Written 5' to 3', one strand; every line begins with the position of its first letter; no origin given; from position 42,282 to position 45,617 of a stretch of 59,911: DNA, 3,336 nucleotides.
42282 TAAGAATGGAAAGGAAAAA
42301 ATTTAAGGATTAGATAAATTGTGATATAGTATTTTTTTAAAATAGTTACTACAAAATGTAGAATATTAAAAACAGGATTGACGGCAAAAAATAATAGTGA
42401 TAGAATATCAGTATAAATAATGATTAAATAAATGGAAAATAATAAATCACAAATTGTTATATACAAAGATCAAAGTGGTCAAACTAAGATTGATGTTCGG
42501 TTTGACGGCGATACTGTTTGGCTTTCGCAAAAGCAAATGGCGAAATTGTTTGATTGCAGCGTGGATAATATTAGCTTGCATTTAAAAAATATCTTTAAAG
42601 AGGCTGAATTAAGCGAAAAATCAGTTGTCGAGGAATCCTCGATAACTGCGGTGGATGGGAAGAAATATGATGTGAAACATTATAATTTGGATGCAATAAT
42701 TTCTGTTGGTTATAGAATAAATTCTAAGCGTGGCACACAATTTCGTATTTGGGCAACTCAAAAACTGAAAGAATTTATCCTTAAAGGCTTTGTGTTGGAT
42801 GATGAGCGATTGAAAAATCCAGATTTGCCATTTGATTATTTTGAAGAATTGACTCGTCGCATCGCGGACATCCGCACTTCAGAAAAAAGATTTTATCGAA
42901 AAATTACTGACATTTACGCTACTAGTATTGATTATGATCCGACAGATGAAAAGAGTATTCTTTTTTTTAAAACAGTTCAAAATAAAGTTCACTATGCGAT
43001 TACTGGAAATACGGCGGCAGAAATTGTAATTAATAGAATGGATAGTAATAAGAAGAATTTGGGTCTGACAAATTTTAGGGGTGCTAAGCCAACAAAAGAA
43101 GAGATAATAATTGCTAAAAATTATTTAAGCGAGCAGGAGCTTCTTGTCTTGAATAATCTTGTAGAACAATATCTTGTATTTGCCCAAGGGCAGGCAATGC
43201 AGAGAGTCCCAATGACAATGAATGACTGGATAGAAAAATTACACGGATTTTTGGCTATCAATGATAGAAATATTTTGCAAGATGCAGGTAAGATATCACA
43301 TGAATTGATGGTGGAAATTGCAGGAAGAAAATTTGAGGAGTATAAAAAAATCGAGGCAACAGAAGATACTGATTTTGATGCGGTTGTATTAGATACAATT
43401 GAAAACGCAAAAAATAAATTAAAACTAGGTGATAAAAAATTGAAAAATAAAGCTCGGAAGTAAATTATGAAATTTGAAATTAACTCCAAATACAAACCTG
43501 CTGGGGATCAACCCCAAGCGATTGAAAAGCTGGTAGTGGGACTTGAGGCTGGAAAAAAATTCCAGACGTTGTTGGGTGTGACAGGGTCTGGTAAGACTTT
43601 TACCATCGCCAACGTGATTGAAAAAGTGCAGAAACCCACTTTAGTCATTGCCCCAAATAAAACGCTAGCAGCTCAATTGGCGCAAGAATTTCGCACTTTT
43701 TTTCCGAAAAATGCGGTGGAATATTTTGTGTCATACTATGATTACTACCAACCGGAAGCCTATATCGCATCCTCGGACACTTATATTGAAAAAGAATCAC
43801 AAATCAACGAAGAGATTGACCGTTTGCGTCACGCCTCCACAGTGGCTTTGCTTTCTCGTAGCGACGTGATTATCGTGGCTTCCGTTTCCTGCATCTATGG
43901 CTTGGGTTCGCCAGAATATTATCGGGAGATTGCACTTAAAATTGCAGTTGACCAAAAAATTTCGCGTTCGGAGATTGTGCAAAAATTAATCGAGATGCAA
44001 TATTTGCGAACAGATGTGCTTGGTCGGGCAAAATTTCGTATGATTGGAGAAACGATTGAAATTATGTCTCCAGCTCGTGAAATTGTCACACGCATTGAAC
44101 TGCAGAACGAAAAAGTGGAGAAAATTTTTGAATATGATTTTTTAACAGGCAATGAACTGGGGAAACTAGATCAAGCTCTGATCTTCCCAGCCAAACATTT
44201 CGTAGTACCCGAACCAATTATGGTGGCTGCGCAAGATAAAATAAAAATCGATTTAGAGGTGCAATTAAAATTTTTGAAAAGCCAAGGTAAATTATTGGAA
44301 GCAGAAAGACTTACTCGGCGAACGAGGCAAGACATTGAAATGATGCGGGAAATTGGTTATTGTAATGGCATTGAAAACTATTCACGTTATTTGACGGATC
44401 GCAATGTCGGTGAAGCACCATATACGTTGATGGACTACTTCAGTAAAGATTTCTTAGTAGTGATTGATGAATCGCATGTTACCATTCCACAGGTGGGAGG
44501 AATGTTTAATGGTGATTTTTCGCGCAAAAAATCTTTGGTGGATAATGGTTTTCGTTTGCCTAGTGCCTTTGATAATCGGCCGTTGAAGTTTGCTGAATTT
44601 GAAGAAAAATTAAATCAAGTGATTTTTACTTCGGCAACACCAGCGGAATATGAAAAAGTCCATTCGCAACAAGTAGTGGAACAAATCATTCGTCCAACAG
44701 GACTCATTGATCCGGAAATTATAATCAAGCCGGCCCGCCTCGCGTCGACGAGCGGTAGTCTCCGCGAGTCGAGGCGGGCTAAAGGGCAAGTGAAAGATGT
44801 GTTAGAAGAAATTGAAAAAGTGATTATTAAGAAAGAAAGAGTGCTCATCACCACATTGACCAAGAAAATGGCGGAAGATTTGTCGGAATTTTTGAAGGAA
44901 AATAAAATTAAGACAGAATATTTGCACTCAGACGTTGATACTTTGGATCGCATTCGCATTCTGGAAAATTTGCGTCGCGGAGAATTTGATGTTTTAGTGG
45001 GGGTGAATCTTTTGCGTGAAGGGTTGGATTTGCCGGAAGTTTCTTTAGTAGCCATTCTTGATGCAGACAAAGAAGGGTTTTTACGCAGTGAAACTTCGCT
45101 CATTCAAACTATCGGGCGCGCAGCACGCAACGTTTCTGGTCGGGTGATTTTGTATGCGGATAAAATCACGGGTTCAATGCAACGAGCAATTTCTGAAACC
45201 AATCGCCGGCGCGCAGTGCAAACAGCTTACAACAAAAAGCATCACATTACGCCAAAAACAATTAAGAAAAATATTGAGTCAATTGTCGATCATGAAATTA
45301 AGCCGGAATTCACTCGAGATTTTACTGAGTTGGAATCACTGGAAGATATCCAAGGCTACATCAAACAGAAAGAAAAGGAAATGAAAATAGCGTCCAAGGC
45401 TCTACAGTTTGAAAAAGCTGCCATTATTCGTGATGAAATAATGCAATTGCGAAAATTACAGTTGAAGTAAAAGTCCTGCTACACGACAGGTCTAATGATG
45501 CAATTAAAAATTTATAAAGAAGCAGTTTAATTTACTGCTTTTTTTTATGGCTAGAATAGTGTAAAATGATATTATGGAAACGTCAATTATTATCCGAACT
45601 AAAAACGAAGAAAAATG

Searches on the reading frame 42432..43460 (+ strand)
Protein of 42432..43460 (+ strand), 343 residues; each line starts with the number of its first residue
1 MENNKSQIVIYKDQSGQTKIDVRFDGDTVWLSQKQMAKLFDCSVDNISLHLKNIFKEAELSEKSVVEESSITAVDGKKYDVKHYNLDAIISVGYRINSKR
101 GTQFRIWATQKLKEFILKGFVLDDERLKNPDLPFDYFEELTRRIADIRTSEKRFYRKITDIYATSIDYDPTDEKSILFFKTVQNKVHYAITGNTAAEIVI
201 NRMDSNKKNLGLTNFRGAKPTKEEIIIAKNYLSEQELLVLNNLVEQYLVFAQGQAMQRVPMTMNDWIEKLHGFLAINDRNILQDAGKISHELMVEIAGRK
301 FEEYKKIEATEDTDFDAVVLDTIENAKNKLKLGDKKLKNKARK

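Call 52: search_protein_families(library=pfam, proteins=[window:42432-43460:+], max_evalue=0.001)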
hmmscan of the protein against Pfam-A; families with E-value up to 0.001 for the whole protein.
window:42432-43460:+ (343 aa): 1 family
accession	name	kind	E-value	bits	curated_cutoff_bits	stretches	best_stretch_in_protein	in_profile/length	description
PF13310.11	Virulence_RhuM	-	1.3e-103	346.2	33.7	1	64-307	1-247/252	Virulence protein RhuM family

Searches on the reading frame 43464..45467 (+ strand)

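Call 52: search_protein_families(library=pfam, proteins=[window:43464-45467:+], max_evalue=0.001)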
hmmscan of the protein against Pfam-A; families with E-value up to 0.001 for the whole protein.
window:43464-45467:+ (668 aa): 8 families
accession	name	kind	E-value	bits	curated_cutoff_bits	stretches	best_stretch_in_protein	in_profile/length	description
PF12344.14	UvrB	-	1.8e-23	82.6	27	1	563-604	1-42/43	Ultra-violet resistance protein B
PF00271.37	Helicase_C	-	1.8e-21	76.9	23.5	1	449-556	5-109/110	Helicase conserved C-terminal domain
PF17757.6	UvrB_inter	-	1.8e-19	70.1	22.9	1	158-246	1-91/91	UvrB interaction domain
PF04851.21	ResIII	-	8.9e-12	45.7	22.5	1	11-137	3-130/164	Type III restriction enzyme, res subunit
PF00270.35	DEAD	-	3e-08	34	26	1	16-90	4-81/167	DEAD/DEAH box helicase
PF02151.25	UVR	-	4.1e-08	33.1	21.5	1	632-664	3-35/36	UvrB/uvrC motif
PF13245.12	AAA_19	-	0.00023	21.8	25.1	0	29-74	9-59/134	AAA domain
PF13604.12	AAA_30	-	0.0003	21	27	0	15-76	5-66/191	AAA domain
